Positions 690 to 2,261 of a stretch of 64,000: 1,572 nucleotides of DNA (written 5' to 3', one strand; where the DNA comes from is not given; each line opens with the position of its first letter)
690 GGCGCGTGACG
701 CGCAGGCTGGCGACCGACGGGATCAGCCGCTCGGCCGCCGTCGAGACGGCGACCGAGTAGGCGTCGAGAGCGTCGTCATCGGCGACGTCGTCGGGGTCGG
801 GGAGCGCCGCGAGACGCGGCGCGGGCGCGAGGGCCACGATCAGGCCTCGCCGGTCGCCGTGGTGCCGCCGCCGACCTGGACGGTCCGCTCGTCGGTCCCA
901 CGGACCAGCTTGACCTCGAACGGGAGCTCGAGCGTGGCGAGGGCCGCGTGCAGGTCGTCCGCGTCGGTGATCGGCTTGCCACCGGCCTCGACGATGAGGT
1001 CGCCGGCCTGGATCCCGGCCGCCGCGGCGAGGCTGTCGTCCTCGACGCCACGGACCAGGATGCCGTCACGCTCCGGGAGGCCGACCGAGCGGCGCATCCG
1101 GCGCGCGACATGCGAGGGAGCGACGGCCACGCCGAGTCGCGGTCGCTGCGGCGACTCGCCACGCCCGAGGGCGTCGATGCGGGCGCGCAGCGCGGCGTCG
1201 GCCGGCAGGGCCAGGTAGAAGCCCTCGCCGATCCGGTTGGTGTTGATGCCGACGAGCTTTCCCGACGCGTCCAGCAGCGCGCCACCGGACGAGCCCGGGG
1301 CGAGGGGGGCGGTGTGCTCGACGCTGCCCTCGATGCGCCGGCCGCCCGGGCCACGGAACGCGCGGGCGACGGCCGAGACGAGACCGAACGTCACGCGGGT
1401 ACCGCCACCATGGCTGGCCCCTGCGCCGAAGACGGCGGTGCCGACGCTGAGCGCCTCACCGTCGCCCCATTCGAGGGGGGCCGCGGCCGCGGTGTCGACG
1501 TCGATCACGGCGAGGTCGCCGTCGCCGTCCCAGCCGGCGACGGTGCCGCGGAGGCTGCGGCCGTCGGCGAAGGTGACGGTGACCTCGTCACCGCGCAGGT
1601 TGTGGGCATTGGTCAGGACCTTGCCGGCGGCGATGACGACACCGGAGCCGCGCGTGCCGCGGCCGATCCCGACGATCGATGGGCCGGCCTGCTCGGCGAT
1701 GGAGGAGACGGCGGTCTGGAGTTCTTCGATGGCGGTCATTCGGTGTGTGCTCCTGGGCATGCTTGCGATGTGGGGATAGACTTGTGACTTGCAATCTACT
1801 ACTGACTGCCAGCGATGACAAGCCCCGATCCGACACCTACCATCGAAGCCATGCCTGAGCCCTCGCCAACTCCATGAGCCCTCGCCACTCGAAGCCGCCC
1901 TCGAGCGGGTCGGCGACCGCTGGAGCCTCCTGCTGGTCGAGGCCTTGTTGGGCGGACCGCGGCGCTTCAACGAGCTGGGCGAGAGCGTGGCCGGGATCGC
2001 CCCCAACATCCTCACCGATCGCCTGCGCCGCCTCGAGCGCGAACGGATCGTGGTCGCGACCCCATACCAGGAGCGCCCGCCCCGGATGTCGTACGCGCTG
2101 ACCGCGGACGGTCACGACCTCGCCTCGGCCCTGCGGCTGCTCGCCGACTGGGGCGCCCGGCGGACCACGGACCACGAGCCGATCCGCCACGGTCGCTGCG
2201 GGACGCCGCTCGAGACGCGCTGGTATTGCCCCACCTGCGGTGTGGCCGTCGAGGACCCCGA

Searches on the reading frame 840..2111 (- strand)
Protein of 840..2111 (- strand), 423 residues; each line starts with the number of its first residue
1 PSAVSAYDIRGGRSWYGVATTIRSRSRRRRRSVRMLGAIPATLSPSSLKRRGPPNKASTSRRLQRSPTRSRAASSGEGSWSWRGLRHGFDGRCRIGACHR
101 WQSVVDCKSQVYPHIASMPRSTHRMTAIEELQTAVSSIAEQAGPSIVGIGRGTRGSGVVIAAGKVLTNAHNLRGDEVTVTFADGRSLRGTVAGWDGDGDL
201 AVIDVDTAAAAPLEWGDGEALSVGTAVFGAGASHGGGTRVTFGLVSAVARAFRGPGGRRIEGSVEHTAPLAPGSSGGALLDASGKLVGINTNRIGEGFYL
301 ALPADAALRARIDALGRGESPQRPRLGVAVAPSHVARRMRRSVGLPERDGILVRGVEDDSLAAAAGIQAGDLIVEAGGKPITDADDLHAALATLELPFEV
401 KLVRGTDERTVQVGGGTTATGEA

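Call 87: search_protein_families(library=pfam, proteins=[window:840-2111:-], max_evalue=0.0001)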
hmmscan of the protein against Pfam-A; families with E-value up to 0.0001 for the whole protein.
window:840-2111:- (423 aa): 5 families
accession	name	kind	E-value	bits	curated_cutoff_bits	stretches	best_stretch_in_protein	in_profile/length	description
PF13365.12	Trypsin_2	-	3.6e-23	83.3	27.6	1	155-289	1-144/144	Trypsin-like peptidase domain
PF17820.7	PDZ_6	-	4.6e-10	39.5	27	1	353-393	2-43/54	PDZ domain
PF13180.12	PDZ_2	-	7.6e-08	33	27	1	326-413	3-78/80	PDZ domain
PF00595.29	PDZ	-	8.4e-07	29.7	23.2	1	326-402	12-78/81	PDZ domain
PF00089.32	Trypsin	-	8.4e-07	29.5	20.6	1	141-292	10-197/220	Trypsin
